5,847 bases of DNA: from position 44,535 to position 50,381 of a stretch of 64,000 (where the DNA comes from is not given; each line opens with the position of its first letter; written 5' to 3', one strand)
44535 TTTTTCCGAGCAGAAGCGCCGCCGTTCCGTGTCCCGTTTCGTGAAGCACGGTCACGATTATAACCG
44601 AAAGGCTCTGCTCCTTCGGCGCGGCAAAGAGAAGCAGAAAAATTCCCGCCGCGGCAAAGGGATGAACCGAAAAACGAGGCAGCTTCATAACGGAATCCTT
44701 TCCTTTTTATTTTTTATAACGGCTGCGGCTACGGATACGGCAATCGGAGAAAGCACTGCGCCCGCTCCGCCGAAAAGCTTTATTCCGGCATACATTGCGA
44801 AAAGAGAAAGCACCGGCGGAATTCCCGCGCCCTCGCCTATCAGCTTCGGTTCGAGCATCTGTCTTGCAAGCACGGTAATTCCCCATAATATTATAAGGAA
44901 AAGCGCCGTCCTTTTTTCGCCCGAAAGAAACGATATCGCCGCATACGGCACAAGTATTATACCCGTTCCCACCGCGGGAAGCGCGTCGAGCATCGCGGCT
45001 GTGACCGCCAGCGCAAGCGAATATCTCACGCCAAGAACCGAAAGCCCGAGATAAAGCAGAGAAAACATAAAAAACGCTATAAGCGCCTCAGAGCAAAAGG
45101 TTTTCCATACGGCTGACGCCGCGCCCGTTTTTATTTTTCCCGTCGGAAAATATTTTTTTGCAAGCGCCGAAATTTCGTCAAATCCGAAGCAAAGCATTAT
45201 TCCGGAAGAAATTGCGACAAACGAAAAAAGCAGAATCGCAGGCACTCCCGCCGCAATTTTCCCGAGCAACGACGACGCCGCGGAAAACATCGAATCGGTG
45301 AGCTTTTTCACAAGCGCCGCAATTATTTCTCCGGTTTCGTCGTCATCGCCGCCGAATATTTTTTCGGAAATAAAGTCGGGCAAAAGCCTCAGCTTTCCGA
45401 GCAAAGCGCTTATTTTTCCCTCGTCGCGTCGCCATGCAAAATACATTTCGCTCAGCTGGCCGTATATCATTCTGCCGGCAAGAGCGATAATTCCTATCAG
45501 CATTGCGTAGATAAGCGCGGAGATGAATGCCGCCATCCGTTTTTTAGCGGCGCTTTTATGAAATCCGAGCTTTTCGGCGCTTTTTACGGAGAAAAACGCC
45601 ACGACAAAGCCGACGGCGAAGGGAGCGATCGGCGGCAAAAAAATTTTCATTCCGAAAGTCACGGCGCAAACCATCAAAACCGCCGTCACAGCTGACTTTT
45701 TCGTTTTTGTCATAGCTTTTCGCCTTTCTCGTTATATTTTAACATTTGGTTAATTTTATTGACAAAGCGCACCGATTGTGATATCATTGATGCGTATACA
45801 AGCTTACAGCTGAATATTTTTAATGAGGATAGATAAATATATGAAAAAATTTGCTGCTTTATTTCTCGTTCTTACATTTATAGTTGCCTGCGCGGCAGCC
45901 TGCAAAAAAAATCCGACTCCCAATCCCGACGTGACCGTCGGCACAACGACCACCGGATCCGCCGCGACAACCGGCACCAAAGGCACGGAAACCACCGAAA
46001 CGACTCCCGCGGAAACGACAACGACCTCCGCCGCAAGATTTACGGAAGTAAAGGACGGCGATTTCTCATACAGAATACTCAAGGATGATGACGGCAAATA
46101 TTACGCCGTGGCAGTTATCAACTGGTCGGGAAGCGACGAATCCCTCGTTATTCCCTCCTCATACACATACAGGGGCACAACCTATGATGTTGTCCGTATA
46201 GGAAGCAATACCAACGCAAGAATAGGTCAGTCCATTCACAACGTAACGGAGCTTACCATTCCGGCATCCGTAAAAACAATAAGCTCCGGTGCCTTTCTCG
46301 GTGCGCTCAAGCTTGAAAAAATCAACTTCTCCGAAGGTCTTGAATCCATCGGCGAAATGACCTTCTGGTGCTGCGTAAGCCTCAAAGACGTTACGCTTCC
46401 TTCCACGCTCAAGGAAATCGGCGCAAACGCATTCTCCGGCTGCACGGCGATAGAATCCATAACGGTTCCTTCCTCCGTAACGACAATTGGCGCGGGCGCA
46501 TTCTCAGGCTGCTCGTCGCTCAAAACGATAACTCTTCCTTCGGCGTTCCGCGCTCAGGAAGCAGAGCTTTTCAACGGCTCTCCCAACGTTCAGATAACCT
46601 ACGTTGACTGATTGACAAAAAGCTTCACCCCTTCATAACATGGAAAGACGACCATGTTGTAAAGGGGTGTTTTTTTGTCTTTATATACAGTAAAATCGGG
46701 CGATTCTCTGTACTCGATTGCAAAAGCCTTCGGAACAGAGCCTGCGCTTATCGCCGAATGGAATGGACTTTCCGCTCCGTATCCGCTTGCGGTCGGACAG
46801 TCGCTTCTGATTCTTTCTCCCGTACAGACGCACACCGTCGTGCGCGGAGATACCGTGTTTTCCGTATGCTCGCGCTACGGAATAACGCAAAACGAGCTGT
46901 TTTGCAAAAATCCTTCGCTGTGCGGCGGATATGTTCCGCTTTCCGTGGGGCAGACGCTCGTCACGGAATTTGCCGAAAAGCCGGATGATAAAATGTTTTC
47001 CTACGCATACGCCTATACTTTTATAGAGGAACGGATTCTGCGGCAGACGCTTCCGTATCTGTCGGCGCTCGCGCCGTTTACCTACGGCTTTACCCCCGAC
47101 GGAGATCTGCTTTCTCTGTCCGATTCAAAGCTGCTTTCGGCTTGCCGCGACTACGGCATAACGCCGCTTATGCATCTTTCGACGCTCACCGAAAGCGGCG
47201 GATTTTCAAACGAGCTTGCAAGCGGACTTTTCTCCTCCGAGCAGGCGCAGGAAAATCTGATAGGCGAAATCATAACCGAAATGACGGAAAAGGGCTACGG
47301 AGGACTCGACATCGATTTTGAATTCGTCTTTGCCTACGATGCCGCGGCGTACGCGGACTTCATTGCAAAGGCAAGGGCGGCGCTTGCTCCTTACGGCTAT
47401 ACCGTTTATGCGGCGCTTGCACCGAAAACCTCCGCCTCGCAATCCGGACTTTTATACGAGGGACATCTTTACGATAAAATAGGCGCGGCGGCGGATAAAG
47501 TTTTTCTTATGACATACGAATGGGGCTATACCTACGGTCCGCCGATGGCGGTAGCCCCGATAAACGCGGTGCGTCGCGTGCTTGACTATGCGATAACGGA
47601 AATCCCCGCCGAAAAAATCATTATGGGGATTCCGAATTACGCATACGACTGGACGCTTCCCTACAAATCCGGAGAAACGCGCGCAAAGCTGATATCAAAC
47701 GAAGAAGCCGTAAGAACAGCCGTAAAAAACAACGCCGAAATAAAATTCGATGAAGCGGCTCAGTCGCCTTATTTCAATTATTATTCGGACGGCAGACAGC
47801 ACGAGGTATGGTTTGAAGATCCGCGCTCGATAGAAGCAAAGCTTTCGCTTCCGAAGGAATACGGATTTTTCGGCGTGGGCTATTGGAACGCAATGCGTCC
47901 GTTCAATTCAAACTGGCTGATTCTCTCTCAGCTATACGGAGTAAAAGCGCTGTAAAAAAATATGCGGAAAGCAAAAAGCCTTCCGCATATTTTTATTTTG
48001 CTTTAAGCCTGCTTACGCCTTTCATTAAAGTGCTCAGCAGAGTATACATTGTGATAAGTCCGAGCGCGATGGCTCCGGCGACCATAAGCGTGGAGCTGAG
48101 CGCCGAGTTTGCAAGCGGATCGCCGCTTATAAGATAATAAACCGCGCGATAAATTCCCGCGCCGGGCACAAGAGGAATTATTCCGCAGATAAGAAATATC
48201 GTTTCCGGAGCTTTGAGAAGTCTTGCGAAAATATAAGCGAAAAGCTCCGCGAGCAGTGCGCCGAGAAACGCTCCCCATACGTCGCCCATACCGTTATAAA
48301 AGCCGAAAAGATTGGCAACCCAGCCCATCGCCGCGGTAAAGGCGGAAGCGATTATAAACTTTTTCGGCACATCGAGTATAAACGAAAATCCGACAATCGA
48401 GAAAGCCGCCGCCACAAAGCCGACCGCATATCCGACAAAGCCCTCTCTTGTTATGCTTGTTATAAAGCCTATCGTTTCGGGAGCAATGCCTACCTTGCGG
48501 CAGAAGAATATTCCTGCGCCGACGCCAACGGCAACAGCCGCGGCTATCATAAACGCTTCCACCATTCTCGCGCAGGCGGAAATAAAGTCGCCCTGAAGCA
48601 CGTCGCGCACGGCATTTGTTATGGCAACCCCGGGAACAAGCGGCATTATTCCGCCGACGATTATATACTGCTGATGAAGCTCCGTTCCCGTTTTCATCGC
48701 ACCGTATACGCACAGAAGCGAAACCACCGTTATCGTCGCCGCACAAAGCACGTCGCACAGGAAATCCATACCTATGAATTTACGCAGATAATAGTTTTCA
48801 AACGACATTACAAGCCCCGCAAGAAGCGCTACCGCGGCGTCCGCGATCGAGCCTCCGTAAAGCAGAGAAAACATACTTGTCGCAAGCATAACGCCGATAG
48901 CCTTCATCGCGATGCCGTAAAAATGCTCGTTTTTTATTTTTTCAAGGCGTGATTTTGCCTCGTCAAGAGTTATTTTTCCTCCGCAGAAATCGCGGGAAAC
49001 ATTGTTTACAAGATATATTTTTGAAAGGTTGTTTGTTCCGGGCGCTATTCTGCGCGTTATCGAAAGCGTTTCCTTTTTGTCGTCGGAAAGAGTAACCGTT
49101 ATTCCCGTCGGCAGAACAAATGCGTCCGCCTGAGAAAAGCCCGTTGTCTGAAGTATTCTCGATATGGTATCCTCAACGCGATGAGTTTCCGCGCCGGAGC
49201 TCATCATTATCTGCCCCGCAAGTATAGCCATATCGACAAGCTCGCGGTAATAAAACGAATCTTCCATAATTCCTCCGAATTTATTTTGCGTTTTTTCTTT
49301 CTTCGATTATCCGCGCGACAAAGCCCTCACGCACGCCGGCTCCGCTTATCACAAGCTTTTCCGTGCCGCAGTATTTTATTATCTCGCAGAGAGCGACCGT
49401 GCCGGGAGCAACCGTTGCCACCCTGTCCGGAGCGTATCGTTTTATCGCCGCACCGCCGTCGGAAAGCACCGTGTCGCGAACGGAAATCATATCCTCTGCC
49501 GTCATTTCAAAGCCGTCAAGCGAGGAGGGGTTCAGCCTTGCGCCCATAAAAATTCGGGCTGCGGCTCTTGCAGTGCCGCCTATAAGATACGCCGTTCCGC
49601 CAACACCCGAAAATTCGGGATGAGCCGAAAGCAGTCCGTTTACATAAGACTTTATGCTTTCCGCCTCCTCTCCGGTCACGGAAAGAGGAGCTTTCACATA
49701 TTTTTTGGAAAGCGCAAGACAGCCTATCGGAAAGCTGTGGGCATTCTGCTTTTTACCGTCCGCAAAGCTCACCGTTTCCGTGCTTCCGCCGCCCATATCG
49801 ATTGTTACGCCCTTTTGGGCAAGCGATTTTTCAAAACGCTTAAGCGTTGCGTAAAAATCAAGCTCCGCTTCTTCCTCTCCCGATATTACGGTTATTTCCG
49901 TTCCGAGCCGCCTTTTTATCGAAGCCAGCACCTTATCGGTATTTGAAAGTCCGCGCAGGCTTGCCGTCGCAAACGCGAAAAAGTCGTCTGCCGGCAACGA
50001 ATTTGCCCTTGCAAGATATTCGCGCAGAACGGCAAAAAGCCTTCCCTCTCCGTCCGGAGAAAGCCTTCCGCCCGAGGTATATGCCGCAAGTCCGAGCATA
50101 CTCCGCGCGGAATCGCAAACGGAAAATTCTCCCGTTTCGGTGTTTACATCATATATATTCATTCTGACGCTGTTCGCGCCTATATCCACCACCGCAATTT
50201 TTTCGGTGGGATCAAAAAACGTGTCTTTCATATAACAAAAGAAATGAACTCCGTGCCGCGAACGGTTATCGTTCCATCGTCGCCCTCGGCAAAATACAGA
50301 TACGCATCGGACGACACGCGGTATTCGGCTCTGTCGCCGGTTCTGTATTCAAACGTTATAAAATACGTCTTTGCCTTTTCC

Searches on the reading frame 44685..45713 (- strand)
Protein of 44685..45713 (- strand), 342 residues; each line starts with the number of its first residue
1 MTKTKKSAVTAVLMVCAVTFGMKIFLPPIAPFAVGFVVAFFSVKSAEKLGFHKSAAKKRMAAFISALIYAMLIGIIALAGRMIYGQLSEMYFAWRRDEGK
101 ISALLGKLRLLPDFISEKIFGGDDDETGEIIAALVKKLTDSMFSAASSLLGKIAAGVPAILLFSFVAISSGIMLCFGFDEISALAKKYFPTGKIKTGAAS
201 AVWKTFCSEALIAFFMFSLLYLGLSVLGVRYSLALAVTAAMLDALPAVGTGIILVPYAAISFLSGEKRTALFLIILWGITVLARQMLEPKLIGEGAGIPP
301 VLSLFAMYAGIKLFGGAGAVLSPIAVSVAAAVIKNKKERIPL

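Call 64: search_protein_families(library=pfam, proteins=[window:44685-45713:-], max_evalue=0.00001)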
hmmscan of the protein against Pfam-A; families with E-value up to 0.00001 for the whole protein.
window:44685-45713:- (342 aa): 1 family
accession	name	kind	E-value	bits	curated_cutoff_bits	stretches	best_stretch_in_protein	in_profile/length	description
PF01594.21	AI-2E_transport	-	1.6e-27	97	34.3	1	14-335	6-325/327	AI-2E family transporter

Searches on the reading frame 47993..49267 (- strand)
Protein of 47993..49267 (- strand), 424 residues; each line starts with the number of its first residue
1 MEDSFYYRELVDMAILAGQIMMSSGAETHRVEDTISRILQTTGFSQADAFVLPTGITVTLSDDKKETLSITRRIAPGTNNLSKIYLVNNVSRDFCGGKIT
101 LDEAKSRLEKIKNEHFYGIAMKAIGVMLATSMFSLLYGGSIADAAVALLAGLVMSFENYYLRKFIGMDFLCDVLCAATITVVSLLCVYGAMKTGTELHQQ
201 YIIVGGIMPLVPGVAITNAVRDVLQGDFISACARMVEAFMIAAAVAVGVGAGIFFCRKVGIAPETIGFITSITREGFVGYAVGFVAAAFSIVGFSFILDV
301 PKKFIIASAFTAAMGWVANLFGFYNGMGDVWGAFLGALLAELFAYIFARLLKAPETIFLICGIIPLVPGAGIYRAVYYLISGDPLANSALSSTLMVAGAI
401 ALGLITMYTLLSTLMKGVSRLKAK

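Call 64: search_protein_families(library=pfam, proteins=[window:47993-49267:-], max_evalue=0.00001)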
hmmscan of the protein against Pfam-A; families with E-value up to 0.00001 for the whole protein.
window:47993-49267:- (424 aa): 2 families
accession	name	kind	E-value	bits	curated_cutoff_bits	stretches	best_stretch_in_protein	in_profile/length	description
PF06738.18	ThrE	-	2e-73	247.2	26.3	1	13-254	2-239/241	Putative threonine/serine exporter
PF12821.13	ThrE_2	-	3.7e-37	127.9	27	2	284-406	2-125/129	Threonine/Serine exporter, ThrE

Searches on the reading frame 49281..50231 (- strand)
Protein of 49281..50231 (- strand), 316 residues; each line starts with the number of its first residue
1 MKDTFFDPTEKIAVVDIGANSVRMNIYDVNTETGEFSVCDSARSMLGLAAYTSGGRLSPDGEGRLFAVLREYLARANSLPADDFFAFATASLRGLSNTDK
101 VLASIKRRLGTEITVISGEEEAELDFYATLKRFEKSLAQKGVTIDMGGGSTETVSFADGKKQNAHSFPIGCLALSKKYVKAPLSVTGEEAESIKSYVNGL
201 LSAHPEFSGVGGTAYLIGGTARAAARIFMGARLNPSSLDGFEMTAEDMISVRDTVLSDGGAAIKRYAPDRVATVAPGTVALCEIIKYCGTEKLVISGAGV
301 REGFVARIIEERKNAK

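Call 64: search_protein_families(library=pfam, proteins=[window:49281-50231:-], max_evalue=0.00001)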
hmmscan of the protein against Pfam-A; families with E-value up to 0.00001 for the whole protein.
window:49281-50231:- (316 aa): 1 family
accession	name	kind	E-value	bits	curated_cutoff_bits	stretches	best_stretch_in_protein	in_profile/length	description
PF02541.22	Ppx-GppA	-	2e-37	129.6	27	1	49-308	23-281/285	Ppx/GppA phosphatase family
